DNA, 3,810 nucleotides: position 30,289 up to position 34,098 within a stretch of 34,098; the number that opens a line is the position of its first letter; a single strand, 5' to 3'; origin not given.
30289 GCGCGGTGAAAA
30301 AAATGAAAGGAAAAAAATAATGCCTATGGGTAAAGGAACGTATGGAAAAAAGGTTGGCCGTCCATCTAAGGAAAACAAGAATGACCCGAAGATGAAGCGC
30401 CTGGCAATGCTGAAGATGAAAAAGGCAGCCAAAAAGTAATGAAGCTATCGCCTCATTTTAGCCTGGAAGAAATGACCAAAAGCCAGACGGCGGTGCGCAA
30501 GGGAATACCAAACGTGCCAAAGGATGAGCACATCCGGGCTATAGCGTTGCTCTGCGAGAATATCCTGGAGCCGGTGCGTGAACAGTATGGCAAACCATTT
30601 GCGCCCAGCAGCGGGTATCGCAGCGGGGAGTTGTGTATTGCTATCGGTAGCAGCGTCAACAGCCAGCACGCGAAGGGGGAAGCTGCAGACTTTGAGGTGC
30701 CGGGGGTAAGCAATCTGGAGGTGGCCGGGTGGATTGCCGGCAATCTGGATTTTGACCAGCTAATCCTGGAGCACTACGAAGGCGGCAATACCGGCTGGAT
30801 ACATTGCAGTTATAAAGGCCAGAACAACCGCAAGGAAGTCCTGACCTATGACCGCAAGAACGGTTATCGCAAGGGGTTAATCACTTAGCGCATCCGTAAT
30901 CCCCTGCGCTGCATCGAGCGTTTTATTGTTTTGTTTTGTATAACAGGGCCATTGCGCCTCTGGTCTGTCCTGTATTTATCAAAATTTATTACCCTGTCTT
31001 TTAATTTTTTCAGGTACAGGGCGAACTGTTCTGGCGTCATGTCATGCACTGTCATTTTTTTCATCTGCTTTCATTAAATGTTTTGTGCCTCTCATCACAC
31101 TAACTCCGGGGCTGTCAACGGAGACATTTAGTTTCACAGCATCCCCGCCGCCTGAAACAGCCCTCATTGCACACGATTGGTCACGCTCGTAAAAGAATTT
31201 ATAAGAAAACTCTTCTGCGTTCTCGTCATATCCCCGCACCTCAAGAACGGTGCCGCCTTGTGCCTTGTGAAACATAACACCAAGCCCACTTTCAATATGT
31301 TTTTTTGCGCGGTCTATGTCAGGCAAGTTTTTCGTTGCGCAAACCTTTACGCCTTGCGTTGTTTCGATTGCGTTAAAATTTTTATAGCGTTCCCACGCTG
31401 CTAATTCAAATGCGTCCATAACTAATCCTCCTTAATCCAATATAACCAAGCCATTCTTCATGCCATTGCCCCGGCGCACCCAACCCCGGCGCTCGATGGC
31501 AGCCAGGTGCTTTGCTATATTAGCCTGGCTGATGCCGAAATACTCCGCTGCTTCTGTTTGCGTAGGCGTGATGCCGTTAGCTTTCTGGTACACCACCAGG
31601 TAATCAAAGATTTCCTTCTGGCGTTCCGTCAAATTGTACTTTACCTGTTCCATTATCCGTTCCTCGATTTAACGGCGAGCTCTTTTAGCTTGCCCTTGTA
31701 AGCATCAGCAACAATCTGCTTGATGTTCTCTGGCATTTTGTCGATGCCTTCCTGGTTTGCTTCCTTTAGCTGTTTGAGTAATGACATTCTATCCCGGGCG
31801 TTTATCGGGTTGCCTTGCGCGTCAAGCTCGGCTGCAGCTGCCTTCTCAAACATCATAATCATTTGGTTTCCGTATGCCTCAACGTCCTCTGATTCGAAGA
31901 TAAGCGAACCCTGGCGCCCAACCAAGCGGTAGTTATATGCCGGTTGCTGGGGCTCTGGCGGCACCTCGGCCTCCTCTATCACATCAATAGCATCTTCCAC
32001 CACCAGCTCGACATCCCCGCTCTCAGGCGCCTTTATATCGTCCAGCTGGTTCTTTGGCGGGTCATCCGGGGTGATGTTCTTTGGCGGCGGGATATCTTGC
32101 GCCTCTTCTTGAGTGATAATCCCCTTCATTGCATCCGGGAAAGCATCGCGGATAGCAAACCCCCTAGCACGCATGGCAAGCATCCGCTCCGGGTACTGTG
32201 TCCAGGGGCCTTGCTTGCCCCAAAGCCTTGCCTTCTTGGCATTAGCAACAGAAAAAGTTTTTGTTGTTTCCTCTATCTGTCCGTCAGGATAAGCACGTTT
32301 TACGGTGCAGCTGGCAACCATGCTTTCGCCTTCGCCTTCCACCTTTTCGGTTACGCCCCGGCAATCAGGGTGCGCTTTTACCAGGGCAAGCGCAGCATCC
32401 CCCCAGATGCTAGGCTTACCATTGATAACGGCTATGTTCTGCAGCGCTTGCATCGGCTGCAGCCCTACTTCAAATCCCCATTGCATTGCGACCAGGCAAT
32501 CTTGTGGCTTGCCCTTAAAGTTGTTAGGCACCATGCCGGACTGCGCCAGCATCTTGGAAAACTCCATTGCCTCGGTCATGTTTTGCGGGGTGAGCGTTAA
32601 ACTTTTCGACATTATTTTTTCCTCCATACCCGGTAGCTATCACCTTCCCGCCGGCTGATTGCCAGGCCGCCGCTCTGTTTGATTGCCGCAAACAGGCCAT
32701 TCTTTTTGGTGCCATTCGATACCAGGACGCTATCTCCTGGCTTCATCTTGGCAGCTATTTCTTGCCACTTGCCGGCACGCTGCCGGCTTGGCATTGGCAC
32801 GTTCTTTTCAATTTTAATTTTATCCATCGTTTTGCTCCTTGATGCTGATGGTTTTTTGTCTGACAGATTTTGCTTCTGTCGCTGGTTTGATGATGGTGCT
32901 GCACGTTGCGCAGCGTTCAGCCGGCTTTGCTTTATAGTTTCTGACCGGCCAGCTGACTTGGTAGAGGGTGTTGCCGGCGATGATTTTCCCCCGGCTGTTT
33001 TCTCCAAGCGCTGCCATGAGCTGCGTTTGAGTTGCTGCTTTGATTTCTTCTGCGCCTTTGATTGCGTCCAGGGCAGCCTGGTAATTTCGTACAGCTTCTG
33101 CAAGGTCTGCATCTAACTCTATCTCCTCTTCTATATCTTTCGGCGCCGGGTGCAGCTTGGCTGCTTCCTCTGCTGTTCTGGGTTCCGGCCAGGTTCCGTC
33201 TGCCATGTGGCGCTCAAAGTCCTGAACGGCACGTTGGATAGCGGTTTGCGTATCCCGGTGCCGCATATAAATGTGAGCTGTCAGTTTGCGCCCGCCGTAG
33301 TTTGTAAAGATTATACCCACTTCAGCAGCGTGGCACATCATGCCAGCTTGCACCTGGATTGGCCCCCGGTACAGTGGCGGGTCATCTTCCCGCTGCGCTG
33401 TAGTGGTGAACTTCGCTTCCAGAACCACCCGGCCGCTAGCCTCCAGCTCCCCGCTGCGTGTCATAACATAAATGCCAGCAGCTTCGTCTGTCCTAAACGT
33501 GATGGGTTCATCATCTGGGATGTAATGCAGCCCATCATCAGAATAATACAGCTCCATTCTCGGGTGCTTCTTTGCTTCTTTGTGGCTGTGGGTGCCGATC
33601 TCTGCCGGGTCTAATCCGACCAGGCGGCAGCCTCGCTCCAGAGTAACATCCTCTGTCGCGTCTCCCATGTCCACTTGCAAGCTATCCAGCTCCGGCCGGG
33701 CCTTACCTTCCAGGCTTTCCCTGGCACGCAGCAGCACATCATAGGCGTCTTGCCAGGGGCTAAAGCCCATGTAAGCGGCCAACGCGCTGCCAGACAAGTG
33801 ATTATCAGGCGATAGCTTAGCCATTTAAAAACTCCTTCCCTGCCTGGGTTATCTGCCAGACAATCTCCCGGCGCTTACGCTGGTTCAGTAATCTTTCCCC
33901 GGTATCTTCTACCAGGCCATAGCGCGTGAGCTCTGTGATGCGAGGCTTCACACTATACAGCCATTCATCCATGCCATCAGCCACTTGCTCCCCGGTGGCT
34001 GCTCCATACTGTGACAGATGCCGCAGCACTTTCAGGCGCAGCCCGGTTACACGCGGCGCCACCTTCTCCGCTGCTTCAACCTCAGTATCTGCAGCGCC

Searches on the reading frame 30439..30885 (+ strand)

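Call 58: search_protein_families(library=pfam, proteins=[window:30439-30885:+], max_evalue=0.01)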
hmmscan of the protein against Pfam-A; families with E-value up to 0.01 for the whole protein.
window:30439-30885:+ (149 aa): 1 family
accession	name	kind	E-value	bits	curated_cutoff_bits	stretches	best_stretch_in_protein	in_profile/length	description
PF08291.16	Peptidase_M15_3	-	3.7e-17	62.9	23.2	1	5-123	1-107/108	Peptidase M15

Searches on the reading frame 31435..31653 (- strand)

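Call 80: search_protein_families(library=pfam, proteins=[window:31435-31653:-], max_evalue=0.1)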
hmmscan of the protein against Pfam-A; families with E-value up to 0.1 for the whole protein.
window:31435-31653:- (73 aa): 17 families
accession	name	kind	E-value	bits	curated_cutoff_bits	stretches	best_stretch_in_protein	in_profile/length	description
PF01726.22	LexA_DNA_bind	-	4.4e-12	46.1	23.7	1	7-64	3-61/65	LexA DNA binding domain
PF12802.13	MarR_2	-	1.6e-05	25.4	27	1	27-61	20-52/61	MarR family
PF13545.12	HTH_Crp_2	-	8.7e-05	22.9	27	1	28-73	21-63/70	Crp-like helix-turn-helix domain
PF01978.25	TrmB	-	0.00062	20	25.6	1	5-63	3-56/68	Sugar-specific transcriptional regulator TrmB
PF01047.28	MarR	-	0.0012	19.1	24.6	1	30-61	18-49/59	MarR family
PF09339.16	HTH_IclR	-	0.0051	17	22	1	31-61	20-50/52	IclR helix-turn-helix domain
PF04967.18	HTH_10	-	0.0098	16.1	23.1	1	34-55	28-49/53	HTH DNA binding domain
PF07453.19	NUMOD1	-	0.016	15.9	22.8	1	33-50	20-37/37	NUMOD1 domain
PF01022.26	HTH_5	-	0.016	15.5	22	1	34-59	20-45/47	Bacterial regulatory protein, arsR family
PF00126.33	HTH_1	-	0.018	15.4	26.6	1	33-56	17-40/60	Bacterial regulatory helix-turn-helix protein, lysR family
PF08281.18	Sigma70_r4_2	-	0.023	14.8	25.7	0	32-51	29-48/54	Sigma-70, region 4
PF04545.22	Sigma70_r4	-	0.055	13.4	24.1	0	8-46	5-37/50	Sigma-70, region 4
PF13730.12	HTH_36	-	0.061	13.6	25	1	7-59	2-55/55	Helix-turn-helix domain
PF02082.26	Rrf2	-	0.07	13.7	30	1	29-70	23-64/132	Iron-dependent Transcriptional regulator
PF09048.16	Cro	-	0.072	13.5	32.7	0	32-52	15-35/59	Cro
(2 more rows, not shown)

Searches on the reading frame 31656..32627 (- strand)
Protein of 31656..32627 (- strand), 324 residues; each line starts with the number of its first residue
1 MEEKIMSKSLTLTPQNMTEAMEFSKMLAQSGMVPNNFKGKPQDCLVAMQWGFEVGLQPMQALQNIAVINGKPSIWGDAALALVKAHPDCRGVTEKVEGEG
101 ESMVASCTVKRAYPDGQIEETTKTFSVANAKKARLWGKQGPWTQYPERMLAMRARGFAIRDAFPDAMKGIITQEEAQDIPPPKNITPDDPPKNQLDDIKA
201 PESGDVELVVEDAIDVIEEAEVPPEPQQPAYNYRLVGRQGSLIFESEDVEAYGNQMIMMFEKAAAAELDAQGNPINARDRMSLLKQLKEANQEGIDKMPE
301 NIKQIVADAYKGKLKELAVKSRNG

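Call 58: search_protein_families(library=pfam, proteins=[window:31656-32627:-], max_evalue=0.01)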
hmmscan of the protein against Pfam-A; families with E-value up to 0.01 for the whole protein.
window:31656-32627:- (324 aa): 1 family
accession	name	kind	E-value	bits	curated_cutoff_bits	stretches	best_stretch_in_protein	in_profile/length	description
PF03837.19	RecT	-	7.7e-07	29.3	24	1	92-185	98-196/198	RecT family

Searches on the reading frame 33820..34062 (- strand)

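Call 80: search_protein_families(library=pfam, proteins=[window:33820-34062:-], max_evalue=0.1)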
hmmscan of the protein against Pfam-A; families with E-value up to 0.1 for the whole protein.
window:33820-34062:- (81 aa): 5 families
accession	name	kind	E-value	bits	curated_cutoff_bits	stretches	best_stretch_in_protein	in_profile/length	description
PF12840.13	HTH_20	-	0.00071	19.9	27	1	8-52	5-49/51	Helix-turn-helix domain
PF13814.12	Replic_Relax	-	0.00087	19.9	25.3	1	13-79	1-70/191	Replication-relaxation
PF10007.15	DUF2250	-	0.0023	18.5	24.4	1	9-65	10-66/93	Uncharacterized protein conserved in archaea (DUF2250)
PF25212.1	HVO_A0114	-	0.0037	17.5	27.6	1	6-54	21-69/84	HVO_A0114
PF03551.20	PadR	-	0.087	13.3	27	0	38-79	34-73/75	Transcriptional regulator PadR-like family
